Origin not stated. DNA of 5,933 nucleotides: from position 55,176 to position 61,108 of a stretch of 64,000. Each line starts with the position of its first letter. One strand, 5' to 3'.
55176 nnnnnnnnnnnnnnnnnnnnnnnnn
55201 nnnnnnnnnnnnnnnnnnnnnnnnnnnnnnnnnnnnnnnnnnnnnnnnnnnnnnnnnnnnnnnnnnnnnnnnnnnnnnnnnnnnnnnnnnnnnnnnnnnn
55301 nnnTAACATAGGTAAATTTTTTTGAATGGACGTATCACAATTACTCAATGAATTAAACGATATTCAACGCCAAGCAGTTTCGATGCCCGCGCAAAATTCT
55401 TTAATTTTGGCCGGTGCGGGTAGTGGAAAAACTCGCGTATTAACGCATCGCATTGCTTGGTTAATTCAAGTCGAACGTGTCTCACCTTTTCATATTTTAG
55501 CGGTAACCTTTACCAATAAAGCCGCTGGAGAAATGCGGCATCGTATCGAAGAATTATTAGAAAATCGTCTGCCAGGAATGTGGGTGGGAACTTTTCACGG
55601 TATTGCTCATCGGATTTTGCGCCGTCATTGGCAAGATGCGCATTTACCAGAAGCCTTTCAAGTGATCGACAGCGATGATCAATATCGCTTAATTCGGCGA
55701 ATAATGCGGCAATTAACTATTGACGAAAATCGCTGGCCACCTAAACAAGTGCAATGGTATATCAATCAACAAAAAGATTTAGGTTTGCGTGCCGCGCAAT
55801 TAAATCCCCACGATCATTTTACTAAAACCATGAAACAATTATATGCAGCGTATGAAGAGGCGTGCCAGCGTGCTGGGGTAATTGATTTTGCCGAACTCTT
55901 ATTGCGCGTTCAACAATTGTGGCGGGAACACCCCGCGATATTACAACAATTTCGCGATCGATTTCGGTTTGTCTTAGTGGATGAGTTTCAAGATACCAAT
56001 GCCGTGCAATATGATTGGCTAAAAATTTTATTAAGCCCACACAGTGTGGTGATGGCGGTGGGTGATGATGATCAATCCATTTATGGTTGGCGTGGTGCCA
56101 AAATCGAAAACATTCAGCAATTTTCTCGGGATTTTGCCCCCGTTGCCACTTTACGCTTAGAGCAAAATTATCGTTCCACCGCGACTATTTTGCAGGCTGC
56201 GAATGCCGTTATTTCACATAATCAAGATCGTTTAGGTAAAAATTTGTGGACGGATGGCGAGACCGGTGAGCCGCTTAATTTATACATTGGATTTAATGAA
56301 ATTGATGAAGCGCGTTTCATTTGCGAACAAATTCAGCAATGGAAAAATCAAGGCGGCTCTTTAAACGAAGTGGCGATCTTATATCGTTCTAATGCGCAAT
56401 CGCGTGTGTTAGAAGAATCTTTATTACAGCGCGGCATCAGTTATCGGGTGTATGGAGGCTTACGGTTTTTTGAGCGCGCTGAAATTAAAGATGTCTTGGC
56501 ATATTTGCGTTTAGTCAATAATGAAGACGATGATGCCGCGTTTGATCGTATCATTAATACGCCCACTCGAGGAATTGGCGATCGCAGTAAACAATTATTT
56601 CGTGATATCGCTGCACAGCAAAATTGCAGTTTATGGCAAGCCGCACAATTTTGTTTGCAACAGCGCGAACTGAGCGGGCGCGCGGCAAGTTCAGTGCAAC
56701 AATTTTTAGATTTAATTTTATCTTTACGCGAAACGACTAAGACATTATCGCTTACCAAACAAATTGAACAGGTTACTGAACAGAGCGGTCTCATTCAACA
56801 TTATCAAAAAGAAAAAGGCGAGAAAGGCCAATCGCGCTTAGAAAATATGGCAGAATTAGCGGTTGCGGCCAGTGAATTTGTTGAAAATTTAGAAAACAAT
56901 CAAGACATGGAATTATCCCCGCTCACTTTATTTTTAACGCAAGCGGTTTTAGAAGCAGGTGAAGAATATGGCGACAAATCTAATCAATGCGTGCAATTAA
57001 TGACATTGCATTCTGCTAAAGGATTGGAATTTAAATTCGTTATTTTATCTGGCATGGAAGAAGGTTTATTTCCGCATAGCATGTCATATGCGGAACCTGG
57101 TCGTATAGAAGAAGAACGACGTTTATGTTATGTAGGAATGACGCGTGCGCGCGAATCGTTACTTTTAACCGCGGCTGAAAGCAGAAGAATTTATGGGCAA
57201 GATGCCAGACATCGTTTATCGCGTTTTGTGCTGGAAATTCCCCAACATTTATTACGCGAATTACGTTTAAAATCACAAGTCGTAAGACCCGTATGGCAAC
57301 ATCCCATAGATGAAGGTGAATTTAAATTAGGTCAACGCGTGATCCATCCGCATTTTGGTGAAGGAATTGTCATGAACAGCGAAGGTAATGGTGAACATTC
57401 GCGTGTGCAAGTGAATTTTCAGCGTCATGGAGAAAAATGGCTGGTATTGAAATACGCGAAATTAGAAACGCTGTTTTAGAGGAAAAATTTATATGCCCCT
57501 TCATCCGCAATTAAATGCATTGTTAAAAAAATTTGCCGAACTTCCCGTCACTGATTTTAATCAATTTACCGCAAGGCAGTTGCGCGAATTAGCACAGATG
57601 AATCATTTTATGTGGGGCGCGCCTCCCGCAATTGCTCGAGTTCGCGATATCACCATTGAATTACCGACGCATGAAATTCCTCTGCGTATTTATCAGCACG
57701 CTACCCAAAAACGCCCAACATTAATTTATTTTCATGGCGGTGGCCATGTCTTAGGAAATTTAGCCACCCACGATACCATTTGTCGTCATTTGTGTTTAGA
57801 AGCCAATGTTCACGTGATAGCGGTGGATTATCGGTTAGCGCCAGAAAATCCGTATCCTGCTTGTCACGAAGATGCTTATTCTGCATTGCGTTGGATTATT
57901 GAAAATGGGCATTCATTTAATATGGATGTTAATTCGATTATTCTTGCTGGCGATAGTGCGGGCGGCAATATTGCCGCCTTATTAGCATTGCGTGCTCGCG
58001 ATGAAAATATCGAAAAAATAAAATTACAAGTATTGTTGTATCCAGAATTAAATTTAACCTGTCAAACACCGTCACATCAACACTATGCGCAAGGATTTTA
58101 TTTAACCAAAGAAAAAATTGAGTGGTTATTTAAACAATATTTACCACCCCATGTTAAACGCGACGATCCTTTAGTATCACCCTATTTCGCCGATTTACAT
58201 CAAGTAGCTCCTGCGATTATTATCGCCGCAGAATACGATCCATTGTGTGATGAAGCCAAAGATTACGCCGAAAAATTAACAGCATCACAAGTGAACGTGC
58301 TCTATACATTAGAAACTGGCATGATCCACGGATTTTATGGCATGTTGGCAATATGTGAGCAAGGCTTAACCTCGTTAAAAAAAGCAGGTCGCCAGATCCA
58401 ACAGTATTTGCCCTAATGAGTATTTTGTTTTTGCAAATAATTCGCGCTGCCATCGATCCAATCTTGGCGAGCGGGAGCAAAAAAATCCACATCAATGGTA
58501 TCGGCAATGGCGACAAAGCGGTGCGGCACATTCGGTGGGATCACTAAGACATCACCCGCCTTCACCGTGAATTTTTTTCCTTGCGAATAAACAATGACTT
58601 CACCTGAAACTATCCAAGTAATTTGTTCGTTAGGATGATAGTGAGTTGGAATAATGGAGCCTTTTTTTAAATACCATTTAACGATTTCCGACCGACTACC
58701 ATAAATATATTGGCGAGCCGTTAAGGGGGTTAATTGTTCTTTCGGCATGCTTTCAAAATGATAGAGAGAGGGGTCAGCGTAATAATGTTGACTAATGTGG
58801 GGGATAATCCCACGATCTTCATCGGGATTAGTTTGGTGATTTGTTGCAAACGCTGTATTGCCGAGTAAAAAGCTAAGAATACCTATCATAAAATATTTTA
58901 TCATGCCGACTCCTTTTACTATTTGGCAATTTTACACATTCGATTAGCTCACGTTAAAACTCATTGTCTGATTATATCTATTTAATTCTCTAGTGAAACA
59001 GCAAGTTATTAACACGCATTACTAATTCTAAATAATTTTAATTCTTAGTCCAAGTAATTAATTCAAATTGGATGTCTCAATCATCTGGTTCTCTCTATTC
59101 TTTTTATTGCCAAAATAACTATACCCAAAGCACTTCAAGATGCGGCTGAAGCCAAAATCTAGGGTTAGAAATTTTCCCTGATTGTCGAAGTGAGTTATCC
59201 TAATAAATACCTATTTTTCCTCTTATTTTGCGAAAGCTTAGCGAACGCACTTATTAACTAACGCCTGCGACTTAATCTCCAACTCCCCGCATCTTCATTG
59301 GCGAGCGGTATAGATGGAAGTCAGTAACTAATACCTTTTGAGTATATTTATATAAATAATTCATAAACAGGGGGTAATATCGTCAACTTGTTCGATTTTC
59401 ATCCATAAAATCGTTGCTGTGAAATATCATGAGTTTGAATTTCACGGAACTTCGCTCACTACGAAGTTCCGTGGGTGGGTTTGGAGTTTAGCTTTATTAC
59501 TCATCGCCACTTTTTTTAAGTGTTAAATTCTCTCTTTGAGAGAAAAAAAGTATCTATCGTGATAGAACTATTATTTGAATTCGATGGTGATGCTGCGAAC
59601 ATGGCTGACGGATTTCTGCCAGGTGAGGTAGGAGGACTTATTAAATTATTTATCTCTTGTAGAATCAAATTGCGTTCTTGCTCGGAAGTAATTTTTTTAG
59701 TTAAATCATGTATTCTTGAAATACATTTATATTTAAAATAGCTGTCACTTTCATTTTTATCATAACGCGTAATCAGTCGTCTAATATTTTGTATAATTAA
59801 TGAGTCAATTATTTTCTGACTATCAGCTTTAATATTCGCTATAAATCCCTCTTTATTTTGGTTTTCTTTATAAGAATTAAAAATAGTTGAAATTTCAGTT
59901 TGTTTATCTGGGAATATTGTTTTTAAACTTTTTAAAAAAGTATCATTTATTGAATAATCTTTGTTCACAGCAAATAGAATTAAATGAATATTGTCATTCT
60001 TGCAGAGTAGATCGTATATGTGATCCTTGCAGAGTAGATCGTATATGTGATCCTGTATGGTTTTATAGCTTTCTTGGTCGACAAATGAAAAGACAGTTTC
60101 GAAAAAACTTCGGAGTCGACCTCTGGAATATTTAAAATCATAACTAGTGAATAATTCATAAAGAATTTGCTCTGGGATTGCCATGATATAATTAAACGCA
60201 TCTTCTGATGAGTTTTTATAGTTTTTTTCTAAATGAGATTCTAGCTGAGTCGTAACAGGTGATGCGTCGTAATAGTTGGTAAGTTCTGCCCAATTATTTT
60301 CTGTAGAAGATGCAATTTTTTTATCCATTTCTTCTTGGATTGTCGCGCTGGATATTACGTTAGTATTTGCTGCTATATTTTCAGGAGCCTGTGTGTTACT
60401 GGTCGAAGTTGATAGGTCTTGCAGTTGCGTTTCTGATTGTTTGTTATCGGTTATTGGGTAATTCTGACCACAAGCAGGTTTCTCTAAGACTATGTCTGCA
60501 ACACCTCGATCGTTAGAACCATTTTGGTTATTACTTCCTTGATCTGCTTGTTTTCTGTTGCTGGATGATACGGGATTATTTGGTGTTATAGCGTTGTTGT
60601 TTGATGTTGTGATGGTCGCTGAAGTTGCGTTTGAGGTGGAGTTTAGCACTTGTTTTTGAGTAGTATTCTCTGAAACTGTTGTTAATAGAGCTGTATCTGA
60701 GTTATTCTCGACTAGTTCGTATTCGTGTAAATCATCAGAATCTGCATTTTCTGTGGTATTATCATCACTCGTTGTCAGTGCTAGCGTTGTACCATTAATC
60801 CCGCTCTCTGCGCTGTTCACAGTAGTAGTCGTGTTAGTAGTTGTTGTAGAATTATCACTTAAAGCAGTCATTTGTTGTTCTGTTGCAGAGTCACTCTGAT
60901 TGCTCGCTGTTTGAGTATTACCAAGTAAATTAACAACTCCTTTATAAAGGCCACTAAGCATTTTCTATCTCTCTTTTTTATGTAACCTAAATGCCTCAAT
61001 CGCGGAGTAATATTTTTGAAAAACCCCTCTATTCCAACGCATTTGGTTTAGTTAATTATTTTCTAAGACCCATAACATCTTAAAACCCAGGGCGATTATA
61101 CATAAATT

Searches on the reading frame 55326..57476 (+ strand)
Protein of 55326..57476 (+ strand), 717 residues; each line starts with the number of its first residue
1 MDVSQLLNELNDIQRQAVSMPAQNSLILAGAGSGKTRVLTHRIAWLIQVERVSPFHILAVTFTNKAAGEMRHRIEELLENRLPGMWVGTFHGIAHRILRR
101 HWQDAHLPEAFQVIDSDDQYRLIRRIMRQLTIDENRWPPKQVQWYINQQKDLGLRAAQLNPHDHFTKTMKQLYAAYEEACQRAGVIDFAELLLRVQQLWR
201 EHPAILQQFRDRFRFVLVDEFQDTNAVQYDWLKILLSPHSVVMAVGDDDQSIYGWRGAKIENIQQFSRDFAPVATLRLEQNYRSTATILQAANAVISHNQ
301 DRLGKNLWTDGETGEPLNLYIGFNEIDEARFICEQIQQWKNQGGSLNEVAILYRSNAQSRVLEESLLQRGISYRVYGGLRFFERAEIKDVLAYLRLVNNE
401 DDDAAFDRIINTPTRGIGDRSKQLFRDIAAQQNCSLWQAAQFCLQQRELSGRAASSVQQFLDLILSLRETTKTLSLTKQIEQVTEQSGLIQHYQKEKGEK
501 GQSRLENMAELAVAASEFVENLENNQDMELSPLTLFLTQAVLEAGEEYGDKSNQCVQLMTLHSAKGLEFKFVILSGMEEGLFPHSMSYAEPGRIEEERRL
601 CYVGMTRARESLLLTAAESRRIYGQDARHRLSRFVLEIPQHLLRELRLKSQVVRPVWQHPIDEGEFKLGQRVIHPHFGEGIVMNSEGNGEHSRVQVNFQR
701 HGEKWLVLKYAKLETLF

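Call 53: search_protein_families(library=pfam, proteins=[window:55326-57476:+], max_evalue=0.001)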
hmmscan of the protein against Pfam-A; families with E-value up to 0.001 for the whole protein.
window:55326-57476:+ (717 aa): 9 families
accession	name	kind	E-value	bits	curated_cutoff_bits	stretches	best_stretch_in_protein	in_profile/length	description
PF00580.27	UvrD-helicase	-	2.1e-90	303.6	23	1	10-270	1-270/271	UvrD/REP helicase N-terminal domain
PF13361.12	UvrD_C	-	1.1e-78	265.6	25.6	1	277-618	2-349/350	UvrD-like helicase C-terminal domain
PF13245.12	AAA_19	-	1.6e-22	80.5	25.1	1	14-254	1-132/134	AAA domain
PF13538.12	UvrD_C_2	-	2e-08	34.4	27.4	1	558-614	4-51/52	UvrD-like helicase C-terminal domain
PF13087.12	AAA_12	-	1.7e-06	28.2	27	1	490-615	70-191/195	AAA domain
PF01443.25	Viral_helicase1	-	6.6e-06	26.5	21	0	479-614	96-226/228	Viral superfamily 1 RNA helicase core domain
PF21196.3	PcrA_UvrD_tudor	-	1.5e-05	25.2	23.9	1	669-711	2-44/48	PcrA/UvrD tudor domain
PF13604.12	AAA_30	-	2.5e-05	24.6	27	0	10-74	2-66/191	AAA domain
PF13401.12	AAA_22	-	0.00069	20.4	27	0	25-101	8-65/130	AAA domain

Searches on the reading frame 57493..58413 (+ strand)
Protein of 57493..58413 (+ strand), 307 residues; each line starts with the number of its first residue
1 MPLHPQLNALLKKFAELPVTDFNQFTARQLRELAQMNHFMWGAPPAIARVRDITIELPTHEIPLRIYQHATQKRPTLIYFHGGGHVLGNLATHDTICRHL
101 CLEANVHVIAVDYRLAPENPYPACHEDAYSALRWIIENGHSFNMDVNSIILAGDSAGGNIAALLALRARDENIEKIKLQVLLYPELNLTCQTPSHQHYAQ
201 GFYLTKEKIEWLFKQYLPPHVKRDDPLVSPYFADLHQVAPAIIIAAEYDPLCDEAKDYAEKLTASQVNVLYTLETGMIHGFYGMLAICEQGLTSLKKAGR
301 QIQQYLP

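Call 15: find_encoding_contigs(protein=window:57493-58413:+, flank=10000, max_places=3)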
Protein window:57493-58413:+ (307 aa): no gene with exactly this product is on record in the collection.

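Call 57: search_protein_families(library=pfam, proteins=[window:57493-58413:+], max_evalue=0.001)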
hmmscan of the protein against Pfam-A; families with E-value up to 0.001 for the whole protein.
window:57493-58413:+ (307 aa): 4 families
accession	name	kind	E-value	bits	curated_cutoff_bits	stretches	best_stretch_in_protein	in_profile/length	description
PF07859.19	Abhydrolase_3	-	3.5e-73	246.3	25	1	77-282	1-209/210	alpha/beta hydrolase fold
PF20434.5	BD-FAE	-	3.5e-22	79.4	26.8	1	68-175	7-117/215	BD-FAE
PF00135.34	COesterase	-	5.9e-11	42.4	27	1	69-169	98-205/515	Carboxylesterase family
PF10340.15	Say1_Mug180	-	0.00092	18.6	21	0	74-189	122-238/374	Steryl acetyl hydrolase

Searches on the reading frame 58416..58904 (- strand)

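Call 57: search_protein_families(library=pfam, proteins=[window:58416-58904:-], max_evalue=0.001)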
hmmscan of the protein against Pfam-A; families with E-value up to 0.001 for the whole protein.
window:58416-58904:- (163 aa): 5 families
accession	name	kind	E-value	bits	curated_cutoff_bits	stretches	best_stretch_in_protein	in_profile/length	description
PF07883.17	Cupin_2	-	7.7e-16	58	27.2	1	78-138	4-63/70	Cupin domain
PF02311.25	AraC_binding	-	3.3e-10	40.3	21.1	1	86-135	17-66/135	AraC-like ligand binding domain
PF00190.28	Cupin_1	-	6.6e-08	32.7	22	1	74-142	35-111/151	Cupin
PF05899.18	Cupin_3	-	3.1e-07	30.4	23.5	1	76-126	11-60/74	EutQ-like cupin domain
PF03079.20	ARD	-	5.2e-06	27.2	27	1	87-131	87-136/157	ARD/ARD' family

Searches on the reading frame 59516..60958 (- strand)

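Call 9: search_protein_families(library=pfam, proteins=[window:59516-60958:-], max_evalue=0.1)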
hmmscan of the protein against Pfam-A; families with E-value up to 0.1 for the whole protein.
window:59516-60958:- (480 aa): 1 family
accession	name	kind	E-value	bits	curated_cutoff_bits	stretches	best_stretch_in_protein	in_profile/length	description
PF05823.17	Gp-FAR-1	-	0.024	15.5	29.2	0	343-384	13-54/149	Nematode fatty acid retinoid binding protein (Gp-FAR-1)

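Call 10: search_protein_families(library=ncbifam, proteins=[window:59516-60958:-], max_evalue=0.1)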
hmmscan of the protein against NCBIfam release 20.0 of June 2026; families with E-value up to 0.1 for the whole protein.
window:59516-60958:- (480 aa): 1 family
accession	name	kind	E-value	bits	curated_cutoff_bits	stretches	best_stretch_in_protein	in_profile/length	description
NF040881.1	PTS_reg_TmaR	equivalog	0.019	15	170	0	411-443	24-56/103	PTS system regulator TmaR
